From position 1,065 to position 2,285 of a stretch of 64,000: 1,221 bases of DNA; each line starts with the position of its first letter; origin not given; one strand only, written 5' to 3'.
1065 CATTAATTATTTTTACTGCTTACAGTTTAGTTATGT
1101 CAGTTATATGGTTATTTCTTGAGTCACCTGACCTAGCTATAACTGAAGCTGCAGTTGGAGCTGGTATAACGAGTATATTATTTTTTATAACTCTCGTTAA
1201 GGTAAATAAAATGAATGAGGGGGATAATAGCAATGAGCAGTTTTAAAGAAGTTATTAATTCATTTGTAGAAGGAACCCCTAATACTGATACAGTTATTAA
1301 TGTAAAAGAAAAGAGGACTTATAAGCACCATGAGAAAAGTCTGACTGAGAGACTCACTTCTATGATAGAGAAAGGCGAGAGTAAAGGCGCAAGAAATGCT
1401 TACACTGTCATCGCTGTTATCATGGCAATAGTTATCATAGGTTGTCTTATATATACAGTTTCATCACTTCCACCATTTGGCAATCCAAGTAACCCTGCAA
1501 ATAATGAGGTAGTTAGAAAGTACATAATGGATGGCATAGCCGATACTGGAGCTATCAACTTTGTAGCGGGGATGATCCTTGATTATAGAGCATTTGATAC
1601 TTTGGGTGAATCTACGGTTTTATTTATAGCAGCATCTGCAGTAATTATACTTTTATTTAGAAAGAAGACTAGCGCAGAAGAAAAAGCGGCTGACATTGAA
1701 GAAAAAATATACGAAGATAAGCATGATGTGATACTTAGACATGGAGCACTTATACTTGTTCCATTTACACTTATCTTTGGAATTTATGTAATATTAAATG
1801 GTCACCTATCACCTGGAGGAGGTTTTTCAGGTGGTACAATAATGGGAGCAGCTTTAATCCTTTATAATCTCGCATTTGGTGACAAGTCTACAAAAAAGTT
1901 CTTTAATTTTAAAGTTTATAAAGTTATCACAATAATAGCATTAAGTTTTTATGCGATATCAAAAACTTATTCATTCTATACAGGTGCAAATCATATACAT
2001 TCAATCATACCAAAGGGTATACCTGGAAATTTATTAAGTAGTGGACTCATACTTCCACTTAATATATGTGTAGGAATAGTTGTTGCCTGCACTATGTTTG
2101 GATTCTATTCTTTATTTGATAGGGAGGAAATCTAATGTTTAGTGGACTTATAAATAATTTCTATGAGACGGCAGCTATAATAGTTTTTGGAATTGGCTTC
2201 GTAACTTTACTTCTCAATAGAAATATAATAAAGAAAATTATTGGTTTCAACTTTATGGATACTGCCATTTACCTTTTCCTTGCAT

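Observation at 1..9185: Mbh-ordered Mrp membrane module with four antiporter-like subunits and no redox module in cis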

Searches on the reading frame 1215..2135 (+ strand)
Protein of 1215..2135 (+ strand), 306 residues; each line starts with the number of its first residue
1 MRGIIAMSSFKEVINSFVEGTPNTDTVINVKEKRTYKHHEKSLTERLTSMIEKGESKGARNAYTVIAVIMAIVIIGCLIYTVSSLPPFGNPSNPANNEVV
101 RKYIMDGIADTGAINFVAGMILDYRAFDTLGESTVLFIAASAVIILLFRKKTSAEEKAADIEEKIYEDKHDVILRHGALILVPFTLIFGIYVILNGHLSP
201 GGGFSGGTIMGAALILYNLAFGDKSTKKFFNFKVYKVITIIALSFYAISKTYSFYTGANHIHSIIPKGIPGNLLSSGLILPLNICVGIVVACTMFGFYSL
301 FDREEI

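Call 5: search_protein_families(library=pfam, proteins=[window:1215-2135:+], max_evalue=0.01)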
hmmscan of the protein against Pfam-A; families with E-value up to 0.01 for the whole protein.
window:1215-2135:+ (306 aa): 2 families
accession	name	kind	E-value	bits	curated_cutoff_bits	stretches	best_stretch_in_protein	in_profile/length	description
PF04039.18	MnhB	-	2.9e-24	86.1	22.5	1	173-294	1-125/127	Domain related to MnhB subunit of Na+/H+ antiporter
PF20501.3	MbhE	-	3.2e-10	40.4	27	1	92-156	26-90/98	MBH, subunit E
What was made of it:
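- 1233..2135 (+): Fusion of MbhE (the equivalent of MrpA TM20-21) with MnhB/MrpB. It is 300 aa from the ATG at 1233; the ORF opens at 1215. PF20501 MbhE 3e-10 plus PF04039 MnhB 3e-24 (call 5).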

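Call 8: search_protein_families(library=ncbifam, proteins=[window:1215-2135:+], max_evalue=0.00001)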
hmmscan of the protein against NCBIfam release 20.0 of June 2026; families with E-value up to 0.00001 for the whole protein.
window:1215-2135:+ (306 aa): 21 families
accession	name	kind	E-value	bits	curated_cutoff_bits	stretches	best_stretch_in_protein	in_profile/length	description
NF009161.0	PRK12507.1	equivalog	8.2e-50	169.9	272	1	54-304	82-332/336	putative monovalent cation/H+ antiporter subunit B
NF009217.0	PRK12567.1-1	equivalog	3.3e-29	102.1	268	1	67-296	9-226/238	putative monovalent cation/H+ antiporter subunit B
NF009288.0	PRK12648.1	equivalog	2.3e-25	88.9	1104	1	61-240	696-870/954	monovalent cation/H+ antiporter subunit A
NF009159.0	PRK12504.1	equivalog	4.2e-21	75.7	141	1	51-151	76-176/178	DUF4040 domain-containing protein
NF009290.0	PRK12650.1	equivalog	7.9e-21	73.7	980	1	65-257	686-873/966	DUF4040 family protein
NF006248.0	PRK08386.1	subfamily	1.1e-19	70.9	92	1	172-293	5-135/151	putative monovalent cation/H+ antiporter subunit B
NF009162.0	PRK12508.1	equivalog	1.2e-18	67.7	120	1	170-301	3-133/139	Na(+)/H(+) antiporter subunit B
NF009229.0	PRK12579.1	equivalog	1.5e-18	67.3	229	1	114-292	44-235/258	putative monovalent cation/H+ antiporter subunit B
NF009219.0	PRK12567.1-3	equivalog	1.8e-17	63.7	179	1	102-297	30-209/220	putative monovalent cation/H+ antiporter subunit B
NF009284.0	PRK12644.1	equivalog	1.1e-16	60.1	962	2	75-161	693-775/975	Na+/H+ antiporter subunit A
NF009163.0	PRK12509.1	equivalog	9.2e-16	58.2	148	1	170-266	2-97/137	Na+/H+ antiporter subunit B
NF006249.0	PRK08387.1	equivalog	6.9e-15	55.6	111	1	171-301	4-127/133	putative monovalent cation/H+ antiporter subunit B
NF009223.0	PRK12573.1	subfamily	9e-15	55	152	1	169-262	3-95/140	Na(+)/H(+) antiporter subunit B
NF009218.0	PRK12567.1-2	equivalog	1.3e-14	54.5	184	1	113-278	36-170/200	putative monovalent cation/H+ antiporter subunit B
NF009160.0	PRK12505.1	equivalog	6.2e-14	51.8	140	1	158-303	15-156/179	putative monovalent cation/H+ antiporter subunit B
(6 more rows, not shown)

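Call 10: find_homologous_proteins(query=window:1215-2132:+, max_evalue=1e-10)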
Query window:1215-2132:+ (306 aa): 7642 proteins with E <= 1e-10 among 8000 candidates; the best 120 are listed.
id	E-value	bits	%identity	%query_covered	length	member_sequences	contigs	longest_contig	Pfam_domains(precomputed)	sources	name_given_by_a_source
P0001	4.6e-183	625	94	100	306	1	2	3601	PF04039.19,PF20501.4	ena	-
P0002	1.2e-181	621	94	98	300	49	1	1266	PF04039.19,PF20501.4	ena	-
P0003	1.5e-177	607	93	98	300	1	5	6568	PF04039.19,PF20501.4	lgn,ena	-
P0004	1.7e-177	607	93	98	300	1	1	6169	PF04039.19,PF20501.4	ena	-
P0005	2.6e-177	606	93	98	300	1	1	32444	PF04039.19,PF20501.4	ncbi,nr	ncbi:MAG: hypothetical protein IKI71_01150 [Lachnospiraceae bacterium]|nr:hypothetical protein [Lach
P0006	8.0e-174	595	90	98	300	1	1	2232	PF04039.19,PF20501.4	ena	-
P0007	2.9e-173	593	90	98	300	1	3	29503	PF04039.19,PF20501.4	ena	-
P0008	2.9e-171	587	89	98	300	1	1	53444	PF04039.19,PF20501.4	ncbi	-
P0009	3.5e-168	576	88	98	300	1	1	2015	PF04039.19,PF20501.4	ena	-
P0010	9.3e-168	575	87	98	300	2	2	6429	PF04039.19,PF20501.4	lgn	-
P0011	2.1e-163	561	85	98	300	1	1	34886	PF04039.19,PF20501.4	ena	-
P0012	1.7e-162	558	84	98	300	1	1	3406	PF04039.19,PF20501.4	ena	-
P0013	3.6e-162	557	83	98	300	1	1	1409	PF04039.19,PF20501.4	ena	-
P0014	8.4e-156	536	84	98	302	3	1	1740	PF04039.19,PF20501.4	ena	-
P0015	6.9e-155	533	80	98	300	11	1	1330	PF04039.19,PF20501.4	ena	-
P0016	4.6e-152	524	79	98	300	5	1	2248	PF04039.19,PF20501.4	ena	-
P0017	6.8e-152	523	80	98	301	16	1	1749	PF04039.19,PF20501.4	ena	-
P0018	6.7e-150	516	79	98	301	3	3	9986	PF04039.19,PF20501.4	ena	-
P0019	8.9e-146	503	78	98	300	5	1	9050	PF04039.19,PF20501.4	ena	-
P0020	1.2e-145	503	77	98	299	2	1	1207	PF04039.19,PF20501.4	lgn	-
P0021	5.6e-145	500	76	100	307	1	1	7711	PF04039.19,PF20501.4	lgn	-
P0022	2.4e-143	495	76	98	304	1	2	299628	PF04039.19,PF20501.4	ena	-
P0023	1.1e-140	486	73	98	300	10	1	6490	PF04039.19,PF20501.4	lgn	-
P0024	9.2e-140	483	73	98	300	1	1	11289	PF04039.19,PF20501.4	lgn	-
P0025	4.4e-139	481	76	98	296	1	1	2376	PF04039.19,PF20501.4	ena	-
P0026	5.4e-139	481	72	98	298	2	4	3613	PF04039.19,PF20501.4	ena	-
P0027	7.8e-139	480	74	98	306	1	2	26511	PF04039.19,PF20501.4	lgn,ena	-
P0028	1.5e-138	479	76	92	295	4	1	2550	PF04039.19,PF20501.4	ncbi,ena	-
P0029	2.0e-138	479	75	98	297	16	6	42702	PF04039.19,PF20501.4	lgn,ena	-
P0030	2.1e-138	479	90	81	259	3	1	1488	PF04039.19,PF20501.4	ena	-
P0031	1.4e-137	476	74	98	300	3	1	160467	PF04039.19,PF20501.4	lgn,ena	-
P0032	3.9e-137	475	72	98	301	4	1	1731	PF04039.19,PF20501.4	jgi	-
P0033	9.0e-137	473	73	98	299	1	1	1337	PF04039.19,PF20501.4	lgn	-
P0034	1.0e-136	473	73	98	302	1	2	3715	PF04039.19,PF20501.4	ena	-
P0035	2.5e-136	472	74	98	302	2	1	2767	PF04039.19,PF20501.4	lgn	-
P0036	3.8e-136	471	73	98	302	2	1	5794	PF04039.19,PF20501.4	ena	-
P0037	7.2e-135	467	73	98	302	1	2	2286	PF04039.19,PF20501.4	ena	-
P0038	1.7e-134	466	71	98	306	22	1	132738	PF04039.19,PF20501.4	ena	-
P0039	4.9e-134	464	71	98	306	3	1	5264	PF04039.19,PF20501.4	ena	-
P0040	1.1e-133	463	72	98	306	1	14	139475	PF04039.19,PF20501.4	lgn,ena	-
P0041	1.2e-133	463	70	98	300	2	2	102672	PF04039.19,PF20501.4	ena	-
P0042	1.3e-133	463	71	98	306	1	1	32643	PF04039.19,PF20501.4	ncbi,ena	-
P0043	3.4e-133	462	71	98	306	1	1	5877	PF04039.19,PF20501.4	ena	-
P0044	4.1e-133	461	72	98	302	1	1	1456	PF04039.19,PF20501.4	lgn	-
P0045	8.7e-133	460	71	98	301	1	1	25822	PF04039.19,PF20501.4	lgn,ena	-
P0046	1.4e-132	460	72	98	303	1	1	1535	PF04039.19,PF20501.4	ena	-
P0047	5.8e-132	458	72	98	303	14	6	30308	PF04039.19,PF20501.4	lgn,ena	-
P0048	2.0e-131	456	71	98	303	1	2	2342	PF04039.19,PF20501.4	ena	-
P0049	3.5e-131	455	71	98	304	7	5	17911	PF04039.19,PF20501.4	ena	-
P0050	2.3e-129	449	74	86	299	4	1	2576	PF04039.19,PF20501.4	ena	-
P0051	8.4e-129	447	74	87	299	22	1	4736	PF04039.19,PF20501.4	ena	-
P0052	8.9e-128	444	69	98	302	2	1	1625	PF04039.19,PF20501.4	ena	-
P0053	9.8e-128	444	74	87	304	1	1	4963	PF04039.19,PF20501.4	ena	-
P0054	3.6e-127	442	69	98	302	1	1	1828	PF04039.19,PF20501.4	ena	-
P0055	4.2e-123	429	84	78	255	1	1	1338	PF04039.19,PF20501.4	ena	-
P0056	5.0e-120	418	66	96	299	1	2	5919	PF04039.19,PF20501.4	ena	-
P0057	1.4e-112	394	62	98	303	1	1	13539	PF04039.19,PF20501.4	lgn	-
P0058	4.1e-111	389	62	98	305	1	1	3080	PF04039.19,PF20501.4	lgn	-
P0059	1.5e-110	387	60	96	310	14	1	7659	PF04039.19,PF20501.4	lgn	-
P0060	3.2e-110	386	60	98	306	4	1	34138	PF04039.19,PF20501.4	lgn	-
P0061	3.3e-110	386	62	98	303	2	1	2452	PF04039.19,PF20501.4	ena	-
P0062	4.5e-109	382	65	88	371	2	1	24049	PF04039.19,PF13244.12,PF20501.4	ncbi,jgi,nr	ncbi:MAG: DUF4040 domain-containing protein [Erysipelotrichaceae bacterium]|nr:DUF4040 domain-contai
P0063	1.3e-107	378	59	96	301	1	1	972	PF04039.19,PF20501.4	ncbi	-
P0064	2.1e-107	377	64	88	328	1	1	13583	PF04039.19,PF20501.4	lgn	-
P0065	2.4e-107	377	60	95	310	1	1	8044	PF04039.19,PF20501.4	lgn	-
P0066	4.3e-107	376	57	98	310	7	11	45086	PF04039.19,PF20501.4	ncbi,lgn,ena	-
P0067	4.5e-107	376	60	92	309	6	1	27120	PF04039.19,PF20501.4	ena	-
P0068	4.9e-107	376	59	98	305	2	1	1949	PF04039.19,PF20501.4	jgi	-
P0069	5.2e-107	376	65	88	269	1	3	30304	PF04039.19,PF20501.4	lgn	-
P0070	2.6e-106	373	61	90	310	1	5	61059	PF04039.19,PF20501.4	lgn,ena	-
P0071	1.1e-104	368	63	89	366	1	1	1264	PF04039.19,PF13244.12,PF20501.4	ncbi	-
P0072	1.4e-104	368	60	88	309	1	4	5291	PF04039.19,PF20501.4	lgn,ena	-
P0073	5.7e-104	366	61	90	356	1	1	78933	PF04039.19,PF20501.4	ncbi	-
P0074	2.6e-103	364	61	93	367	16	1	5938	PF04039.19,PF13244.12,PF20501.4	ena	-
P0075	2.9e-103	363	55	95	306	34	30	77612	PF04039.19,PF20501.4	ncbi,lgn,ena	-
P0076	3.9e-102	360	61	88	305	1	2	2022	PF04039.19,PF20501.4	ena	-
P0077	1.9e-99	351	59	92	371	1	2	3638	PF04039.19,PF13244.12,PF20501.4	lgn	-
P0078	9.9e-98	345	64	82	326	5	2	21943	PF04039.19,PF20501.4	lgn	-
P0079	2.9e-97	344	58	87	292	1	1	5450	PF04039.19,PF20501.4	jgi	jgi:multicomponent Na+:H+ antiporter subunit B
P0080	1.6e-96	341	55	90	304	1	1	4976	PF04039.19,PF20501.4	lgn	-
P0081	2.6e-95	337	64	79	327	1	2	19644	PF04039.19,PF20501.4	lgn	-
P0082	7.0e-95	336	57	90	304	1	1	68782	PF04039.19,PF20501.4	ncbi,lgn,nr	ncbi:MAG: MnhB domain-containing protein [Lachnospiraceae bacterium]|nr:MnhB domain-containing prote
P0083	2.7e-94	334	63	80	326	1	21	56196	PF04039.19,PF20501.4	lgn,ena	-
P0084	4.0e-94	333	54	98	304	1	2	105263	PF04039.19,PF20501.4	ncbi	-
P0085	6.7e-94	333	55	96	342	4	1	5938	PF04039.19,PF20501.4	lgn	-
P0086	8.2e-94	332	58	87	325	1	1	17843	PF04039.19,PF20501.4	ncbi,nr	ncbi:MAG: MnhB domain-containing protein [bacterium]|nr:MnhB domain-containing protein [bacterium]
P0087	8.8e-94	332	62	80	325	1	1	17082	PF04039.19,PF20501.4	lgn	-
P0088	1.6e-93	331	64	79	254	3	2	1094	PF04039.19,PF20501.4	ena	-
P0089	1.7e-93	331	56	90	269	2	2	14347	PF04039.19,PF20501.4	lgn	-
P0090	1.8e-93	331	54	100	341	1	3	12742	PF04039.19,PF20501.4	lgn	-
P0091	2.5e-93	331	55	98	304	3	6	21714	PF04039.19,PF20501.4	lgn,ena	-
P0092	2.5e-93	331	58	87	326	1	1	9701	PF04039.19,PF20501.4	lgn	-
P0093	4.3e-93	330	57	88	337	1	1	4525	PF04039.19,PF20501.4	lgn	-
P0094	1.2e-92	329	53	91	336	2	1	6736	PF04039.19,PF20501.4,PF09878.15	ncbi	-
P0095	1.3e-92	328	54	98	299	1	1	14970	PF04039.19,PF20501.4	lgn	-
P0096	1.3e-92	328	55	90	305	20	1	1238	PF04039.19,PF20501.4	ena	-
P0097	1.6e-92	328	55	92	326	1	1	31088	PF04039.19,PF20501.4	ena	-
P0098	1.8e-92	328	54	88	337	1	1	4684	PF04039.19,PF20501.4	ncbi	-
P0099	2.0e-92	328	55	90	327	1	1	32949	PF04039.19,PF20501.4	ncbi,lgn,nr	ncbi:MAG: MnhB domain-containing protein [bacterium]|nr:MnhB domain-containing protein [bacterium]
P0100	2.0e-92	328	55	88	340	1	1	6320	PF04039.19,PF20501.4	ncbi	ncbi:MAG: hydrogen gas-evolving membrane-bound hydrogenase subunit E [Aristaeellaceae bacterium]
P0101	2.4e-92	328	54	94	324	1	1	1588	PF04039.19,PF20501.4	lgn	-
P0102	3.0e-92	327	54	93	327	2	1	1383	PF04039.19,PF20501.4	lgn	-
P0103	3.2e-92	327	58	90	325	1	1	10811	PF04039.19,PF20501.4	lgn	-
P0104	3.8e-92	327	55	89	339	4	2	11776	PF04039.19,PF20501.4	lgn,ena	-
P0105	4.0e-92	327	57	89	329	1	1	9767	PF04039.19,PF20501.4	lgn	-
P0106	4.4e-92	327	55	93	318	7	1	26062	PF04039.19,PF20501.4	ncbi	-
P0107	4.5e-92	327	54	91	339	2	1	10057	PF04039.19,PF20501.4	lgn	-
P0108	4.7e-92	327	58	88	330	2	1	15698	PF04039.19,PF20501.4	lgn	-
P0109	5.2e-92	326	59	82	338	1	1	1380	PF04039.19,PF20501.4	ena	-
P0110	5.7e-92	326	54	97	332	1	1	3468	PF04039.19,PF20501.4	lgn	-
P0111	6.3e-92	326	54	94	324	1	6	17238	PF04039.19,PF20501.4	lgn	-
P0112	7.7e-92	326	59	87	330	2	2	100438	PF04039.19,PF20501.4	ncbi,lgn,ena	-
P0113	7.8e-92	326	55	94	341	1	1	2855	PF04039.19,PF20501.4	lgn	-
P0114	7.8e-92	326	56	91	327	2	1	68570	PF04039.19,PF20501.4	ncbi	-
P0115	8.1e-92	326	63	79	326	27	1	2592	PF04039.19,PF20501.4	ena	-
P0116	8.8e-92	326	54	97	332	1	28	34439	PF04039.19,PF20501.4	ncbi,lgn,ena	-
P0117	9.3e-92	326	54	97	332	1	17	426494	PF04039.19,PF20501.4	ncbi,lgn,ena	-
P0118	9.5e-92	326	54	97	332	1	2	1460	PF04039.19,PF20501.4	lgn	-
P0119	1.0e-91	326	55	94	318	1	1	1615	PF04039.19,PF20501.4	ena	-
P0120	1.1e-91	325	54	90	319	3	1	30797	PF04039.19,PF20501.4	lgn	-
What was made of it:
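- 1233..2135 (+): Relatives are 300 aa (call 10).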

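Call 11: find_encoding_contigs(protein=P0008, flank=10000, max_places=2)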
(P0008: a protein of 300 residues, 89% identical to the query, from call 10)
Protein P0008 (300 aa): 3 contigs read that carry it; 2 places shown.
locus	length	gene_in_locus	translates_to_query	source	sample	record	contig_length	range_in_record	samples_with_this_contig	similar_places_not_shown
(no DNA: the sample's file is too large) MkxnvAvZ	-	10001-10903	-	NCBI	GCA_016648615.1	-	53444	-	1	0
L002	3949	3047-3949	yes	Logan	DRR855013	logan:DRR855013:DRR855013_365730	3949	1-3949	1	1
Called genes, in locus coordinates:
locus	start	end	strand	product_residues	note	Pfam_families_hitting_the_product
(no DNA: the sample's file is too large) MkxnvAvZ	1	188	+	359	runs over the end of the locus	PF03444:WHD_HrcA (weak), PF01628:HrcA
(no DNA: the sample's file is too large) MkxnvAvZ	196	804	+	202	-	PF00702:Hydrolase, PF13419:HAD_2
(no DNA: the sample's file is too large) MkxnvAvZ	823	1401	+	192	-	PF00156:Pribosyltran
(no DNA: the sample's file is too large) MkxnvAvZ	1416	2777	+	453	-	PF07992:Pyr_redox_2 (faint), PF13738:Pyr_redox_3 (faint), PF21688:FAD-depend_C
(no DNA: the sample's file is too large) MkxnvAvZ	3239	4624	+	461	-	PF12390:Se-cys_synth_N, PF03841:SelA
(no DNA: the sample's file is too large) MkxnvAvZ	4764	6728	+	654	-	PF00009:GTP_EFTU, PF01926:MMR_HSR1 (weak), PF03144:GTP_EFTU_D2, PF25461:Beta-barrel_SelB (weak), PF09106:WHD_2nd_SelB, PF09107:WHD_3rd_SelB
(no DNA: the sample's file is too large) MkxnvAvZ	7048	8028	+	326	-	PF04055:Radical_SAM, PF13353:Fer4_12, PF06463:Mob_synth_C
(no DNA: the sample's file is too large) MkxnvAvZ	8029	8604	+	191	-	PF12804:NTP_transf_3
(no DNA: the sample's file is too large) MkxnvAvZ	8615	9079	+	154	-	PF01899:MNHE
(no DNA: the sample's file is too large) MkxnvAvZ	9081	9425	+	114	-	PF04066:MrpF_PhaF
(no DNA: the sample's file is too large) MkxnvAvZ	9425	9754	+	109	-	PF03334:PhaG_MnhG_YufB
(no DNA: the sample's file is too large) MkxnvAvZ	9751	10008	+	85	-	PF13244:MbhD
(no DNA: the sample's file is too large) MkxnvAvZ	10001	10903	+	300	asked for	PF20501:MbhE, PF04039:MnhB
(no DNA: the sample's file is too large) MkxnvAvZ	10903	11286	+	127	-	PF00420:Oxidored_q2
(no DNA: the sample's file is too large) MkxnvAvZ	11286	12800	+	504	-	PF00361:Proton_antipo_M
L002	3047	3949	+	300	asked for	PF20501:MbhE, PF04039:MnhB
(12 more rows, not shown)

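Call 12: find_encoding_contigs(protein=P0022, flank=10000, max_places=2)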
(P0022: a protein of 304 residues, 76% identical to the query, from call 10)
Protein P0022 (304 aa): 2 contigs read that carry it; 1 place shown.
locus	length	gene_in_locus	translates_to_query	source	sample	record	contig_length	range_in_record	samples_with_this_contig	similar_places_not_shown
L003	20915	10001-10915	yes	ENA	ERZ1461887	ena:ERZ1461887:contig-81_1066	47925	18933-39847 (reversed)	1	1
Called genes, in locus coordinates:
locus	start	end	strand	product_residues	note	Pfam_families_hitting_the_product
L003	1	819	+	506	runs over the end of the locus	-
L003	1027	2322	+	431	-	PF26178:Rv2075c_cat (weak), PF00388:PI-PLC-X (weak)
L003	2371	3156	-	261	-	PF02390:Methyltransf_4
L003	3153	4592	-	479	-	PF01554:MatE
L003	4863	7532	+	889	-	PF02861:Clp_N, PF23569:NBD_SMAX1, PF00004:AAA, PF17871:AAA_lid_9, PF00004:AAA, PF07724:AAA_2, PF07728:AAA_5, PF10431:ClpB_D2-small, +6 more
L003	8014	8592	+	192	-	PF12804:NTP_transf_3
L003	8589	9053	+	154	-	PF01899:MNHE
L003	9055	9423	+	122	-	PF04066:MrpF_PhaF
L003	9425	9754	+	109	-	PF03334:PhaG_MnhG_YufB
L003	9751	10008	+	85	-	PF13244:MbhD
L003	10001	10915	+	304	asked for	PF20501:MbhE, PF04039:MnhB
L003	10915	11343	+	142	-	PF00420:Oxidored_q2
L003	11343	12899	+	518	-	PF00361:Proton_antipo_M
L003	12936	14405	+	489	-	PF00662:Proton_antipo_N (weak), PF00361:Proton_antipo_M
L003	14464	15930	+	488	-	PF00662:Proton_antipo_N (weak), PF00361:Proton_antipo_M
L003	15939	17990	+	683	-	PF00361:Proton_antipo_M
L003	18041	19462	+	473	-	PF07613:DUF1576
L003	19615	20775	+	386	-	PF10588:NADH-G_4Fe-4S_3, PF13237:Fer4_10 (faint), PF12797:Fer4_2 (faint), PF12838:Fer4_7, PF13183:Fer4_8 (weak), PF00037:Fer4 (weak), PF04879:Molybdop_Fe4S4, PF00384:Molybdopterin, +4 more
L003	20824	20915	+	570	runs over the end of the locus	PF00384:Molybdopterin, PF01568:Molydop_binding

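Call 14: find_encoding_contigs(protein=P0117, flank=10000, max_places=2)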
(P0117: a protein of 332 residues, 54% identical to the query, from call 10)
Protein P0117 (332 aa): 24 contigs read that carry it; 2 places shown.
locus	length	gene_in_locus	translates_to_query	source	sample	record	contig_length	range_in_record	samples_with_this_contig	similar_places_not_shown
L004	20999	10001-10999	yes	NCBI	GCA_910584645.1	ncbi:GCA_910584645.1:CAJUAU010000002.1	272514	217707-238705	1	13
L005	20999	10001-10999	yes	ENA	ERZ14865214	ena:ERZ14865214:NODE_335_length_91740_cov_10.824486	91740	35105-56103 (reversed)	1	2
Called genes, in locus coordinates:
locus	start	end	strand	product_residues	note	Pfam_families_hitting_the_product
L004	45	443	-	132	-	-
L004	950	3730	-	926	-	PF04616:Glyco_hydro_43, PF03422:CBM_6, PF02018:CBM_4_9, PF14200:RicinB_lectin_2, PF00652:Ricin_B_lectin, PF14200:RicinB_lectin_2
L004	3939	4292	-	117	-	PF03862:SpoVAC_SpoVAEB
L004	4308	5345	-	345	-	PF07451:SpoVAD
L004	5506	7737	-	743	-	PF07549:Sec_GG (faint), PF21760:SecD_1st, PF03176:MMPL, PF22599:SecDF_P1_head, PF02355:SecD_SecF_C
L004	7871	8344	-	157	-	PF00383:dCMP_cyt_deam_1, PF14437:MafB19-deam, PF14439:Bd3614-deam (weak)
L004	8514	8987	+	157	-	PF01899:MNHE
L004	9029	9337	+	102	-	PF04066:MrpF_PhaF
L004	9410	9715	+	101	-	PF03334:PhaG_MnhG_YufB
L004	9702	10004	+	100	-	PF13244:MbhD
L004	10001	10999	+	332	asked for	PF20501:MbhE, PF04039:MnhB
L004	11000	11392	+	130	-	PF00420:Oxidored_q2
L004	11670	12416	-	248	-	-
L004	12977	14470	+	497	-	PF00361:Proton_antipo_M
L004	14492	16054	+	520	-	PF00361:Proton_antipo_M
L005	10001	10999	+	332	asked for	PF20501:MbhE, PF04039:MnhB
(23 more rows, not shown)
